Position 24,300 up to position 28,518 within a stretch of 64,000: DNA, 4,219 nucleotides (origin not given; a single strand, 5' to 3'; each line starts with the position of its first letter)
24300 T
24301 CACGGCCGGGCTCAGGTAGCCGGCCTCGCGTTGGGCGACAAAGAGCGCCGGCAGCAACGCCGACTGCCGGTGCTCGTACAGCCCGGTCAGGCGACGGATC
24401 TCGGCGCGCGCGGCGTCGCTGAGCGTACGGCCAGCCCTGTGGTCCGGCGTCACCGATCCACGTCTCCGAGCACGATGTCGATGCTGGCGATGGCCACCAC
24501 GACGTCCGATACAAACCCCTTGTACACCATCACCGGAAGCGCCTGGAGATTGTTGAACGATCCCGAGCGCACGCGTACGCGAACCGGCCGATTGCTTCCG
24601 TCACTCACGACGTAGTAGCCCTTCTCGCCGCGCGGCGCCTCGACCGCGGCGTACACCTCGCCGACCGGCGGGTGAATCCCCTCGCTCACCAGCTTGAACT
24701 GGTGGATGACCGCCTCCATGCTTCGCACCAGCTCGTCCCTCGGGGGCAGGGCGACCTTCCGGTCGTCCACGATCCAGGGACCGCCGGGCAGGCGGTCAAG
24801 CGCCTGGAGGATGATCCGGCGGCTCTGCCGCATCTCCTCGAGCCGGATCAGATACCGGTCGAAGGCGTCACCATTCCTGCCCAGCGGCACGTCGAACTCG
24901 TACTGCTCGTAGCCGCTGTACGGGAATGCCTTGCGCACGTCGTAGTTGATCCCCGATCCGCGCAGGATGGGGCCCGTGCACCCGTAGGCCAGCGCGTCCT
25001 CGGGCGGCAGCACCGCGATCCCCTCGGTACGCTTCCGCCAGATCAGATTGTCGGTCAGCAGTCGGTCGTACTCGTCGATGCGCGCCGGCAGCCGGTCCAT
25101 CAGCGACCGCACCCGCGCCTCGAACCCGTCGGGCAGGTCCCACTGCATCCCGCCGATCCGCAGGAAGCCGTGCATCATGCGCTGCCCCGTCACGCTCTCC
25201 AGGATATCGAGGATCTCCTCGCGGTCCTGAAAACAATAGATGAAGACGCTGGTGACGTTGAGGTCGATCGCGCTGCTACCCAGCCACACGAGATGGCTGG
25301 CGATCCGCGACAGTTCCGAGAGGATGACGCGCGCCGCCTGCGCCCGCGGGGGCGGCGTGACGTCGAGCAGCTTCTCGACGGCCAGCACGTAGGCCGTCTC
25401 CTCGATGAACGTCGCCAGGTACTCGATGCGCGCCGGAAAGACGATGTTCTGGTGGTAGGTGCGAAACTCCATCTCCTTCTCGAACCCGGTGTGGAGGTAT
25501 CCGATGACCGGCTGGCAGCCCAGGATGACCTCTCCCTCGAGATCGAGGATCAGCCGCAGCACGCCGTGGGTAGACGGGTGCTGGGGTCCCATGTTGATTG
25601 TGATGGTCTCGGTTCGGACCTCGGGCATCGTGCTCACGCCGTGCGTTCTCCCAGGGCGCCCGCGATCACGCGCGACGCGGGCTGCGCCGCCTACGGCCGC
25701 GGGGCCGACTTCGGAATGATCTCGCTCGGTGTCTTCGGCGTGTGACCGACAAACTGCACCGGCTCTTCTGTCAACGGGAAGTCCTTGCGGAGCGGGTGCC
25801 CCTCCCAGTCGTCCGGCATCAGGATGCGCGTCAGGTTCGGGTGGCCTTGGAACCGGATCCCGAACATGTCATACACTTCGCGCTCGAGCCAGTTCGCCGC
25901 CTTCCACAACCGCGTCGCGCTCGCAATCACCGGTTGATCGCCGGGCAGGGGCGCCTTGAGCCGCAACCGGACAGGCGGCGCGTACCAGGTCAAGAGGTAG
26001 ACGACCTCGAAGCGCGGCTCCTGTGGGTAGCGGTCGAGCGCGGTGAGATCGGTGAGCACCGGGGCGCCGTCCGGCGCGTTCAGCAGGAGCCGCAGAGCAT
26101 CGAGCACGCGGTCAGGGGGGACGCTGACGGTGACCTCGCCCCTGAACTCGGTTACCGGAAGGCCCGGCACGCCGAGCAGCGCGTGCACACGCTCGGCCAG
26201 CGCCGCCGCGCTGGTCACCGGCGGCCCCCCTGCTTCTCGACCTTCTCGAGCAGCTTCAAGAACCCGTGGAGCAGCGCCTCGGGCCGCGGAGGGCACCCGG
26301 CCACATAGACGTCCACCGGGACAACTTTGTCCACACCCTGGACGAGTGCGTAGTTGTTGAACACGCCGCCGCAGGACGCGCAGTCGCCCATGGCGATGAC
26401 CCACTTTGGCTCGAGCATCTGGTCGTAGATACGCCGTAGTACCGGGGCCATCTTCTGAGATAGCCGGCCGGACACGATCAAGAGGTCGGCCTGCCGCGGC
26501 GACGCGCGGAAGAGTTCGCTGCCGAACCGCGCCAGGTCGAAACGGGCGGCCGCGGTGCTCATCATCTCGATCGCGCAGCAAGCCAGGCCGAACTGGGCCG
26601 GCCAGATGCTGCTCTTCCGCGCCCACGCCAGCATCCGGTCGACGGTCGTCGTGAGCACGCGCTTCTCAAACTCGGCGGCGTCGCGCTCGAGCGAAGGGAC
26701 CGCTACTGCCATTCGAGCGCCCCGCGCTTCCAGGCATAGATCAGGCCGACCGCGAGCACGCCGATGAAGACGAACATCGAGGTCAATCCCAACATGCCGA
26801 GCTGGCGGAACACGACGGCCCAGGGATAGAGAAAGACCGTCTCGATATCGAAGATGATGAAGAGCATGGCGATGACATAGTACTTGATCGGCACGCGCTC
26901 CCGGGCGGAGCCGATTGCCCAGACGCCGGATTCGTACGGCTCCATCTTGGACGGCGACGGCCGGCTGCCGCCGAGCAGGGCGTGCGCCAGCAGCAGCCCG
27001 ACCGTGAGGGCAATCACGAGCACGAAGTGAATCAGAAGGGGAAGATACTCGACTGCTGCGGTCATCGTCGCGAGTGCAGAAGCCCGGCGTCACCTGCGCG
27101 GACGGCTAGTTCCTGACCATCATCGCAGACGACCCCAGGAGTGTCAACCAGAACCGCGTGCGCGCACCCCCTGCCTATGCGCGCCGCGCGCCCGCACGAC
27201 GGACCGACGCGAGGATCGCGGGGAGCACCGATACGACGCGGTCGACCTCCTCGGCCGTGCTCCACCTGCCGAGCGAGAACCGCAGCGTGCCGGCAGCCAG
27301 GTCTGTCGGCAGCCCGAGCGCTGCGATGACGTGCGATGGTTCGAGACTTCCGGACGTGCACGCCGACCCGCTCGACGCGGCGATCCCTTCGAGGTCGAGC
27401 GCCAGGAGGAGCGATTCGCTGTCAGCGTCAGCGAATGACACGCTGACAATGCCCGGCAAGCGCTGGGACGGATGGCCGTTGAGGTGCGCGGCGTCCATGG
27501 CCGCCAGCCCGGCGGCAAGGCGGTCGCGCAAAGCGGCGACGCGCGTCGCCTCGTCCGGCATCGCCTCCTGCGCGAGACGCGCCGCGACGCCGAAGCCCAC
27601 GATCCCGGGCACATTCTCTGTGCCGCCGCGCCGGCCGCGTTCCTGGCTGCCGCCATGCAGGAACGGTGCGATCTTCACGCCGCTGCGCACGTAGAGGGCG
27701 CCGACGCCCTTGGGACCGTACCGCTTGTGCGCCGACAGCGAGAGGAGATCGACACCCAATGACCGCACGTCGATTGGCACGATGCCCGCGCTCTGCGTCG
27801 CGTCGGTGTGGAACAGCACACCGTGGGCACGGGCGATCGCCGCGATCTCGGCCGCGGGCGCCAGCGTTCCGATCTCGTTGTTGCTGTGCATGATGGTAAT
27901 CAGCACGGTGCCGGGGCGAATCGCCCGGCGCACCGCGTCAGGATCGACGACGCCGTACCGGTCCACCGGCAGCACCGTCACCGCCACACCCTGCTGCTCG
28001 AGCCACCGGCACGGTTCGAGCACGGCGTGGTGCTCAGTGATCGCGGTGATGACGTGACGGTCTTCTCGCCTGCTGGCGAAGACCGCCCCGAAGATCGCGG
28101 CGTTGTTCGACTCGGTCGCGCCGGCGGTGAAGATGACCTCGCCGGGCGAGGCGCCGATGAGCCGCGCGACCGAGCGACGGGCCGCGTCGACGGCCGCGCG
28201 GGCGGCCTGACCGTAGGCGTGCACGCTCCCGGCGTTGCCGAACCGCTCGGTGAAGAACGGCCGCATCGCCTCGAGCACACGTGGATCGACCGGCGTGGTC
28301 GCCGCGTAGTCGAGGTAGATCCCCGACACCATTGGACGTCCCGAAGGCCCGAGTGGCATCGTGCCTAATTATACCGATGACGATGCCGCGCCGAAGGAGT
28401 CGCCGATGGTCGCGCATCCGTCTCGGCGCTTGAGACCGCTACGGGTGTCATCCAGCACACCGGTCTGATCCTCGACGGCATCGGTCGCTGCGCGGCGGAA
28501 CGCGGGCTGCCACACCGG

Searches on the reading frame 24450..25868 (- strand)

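Call 64: search_protein_families(library=pfam, proteins=[window:24450-25868:-], max_evalue=0.0001)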
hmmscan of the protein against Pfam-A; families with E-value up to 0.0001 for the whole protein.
window:24450-25868:- (472 aa): 1 family
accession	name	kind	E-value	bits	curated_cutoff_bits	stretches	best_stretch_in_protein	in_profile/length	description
PF00346.24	Complex1_49kDa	-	3.7e-112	374.3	24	1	202-472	1-271/271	Respiratory-chain NADH dehydrogenase, 49 Kd subunit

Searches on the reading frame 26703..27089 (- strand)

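Call 64: search_protein_families(library=pfam, proteins=[window:26703-27089:-], max_evalue=0.0001)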
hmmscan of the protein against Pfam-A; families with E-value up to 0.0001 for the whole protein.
window:26703-27089:- (128 aa): 1 family
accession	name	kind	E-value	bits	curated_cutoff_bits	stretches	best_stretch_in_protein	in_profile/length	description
PF00507.24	Oxidored_q4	-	2.4e-37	127.5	23.3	1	31-127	3-99/99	NADH-ubiquinone/plastoquinone oxidoreductase, chain 3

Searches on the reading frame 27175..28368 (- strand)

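Call 7: search_protein_families(library=pfam, proteins=[window:27175-28368:-], max_evalue=0.01)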
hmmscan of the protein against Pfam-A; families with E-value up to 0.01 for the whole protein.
window:27175-28368:- (397 aa): 5 families
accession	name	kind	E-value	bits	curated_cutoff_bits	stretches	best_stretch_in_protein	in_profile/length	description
PF00266.25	Aminotran_5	-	6.8e-87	292.3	21.5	1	17-378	1-371/371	Aminotransferase class-V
PF01212.27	Beta_elim_lyase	-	2.1e-06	27.7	27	1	59-192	33-171/288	Beta-eliminating lyase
PF00155.27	Aminotran_1_2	-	8.5e-06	25.6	19.7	1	17-338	10-337/361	Aminotransferase class I and II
PF01041.23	DegT_DnrJ_EryC1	-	1.2e-05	25.1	19.8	1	81-195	45-151/360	DegT/DnrJ/EryC1/StrS aminotransferase family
PF01053.26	Cys_Met_Meta_PP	-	0.0015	17.6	27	1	50-215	44-198/381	Cys/Met metabolism PLP-dependent enzyme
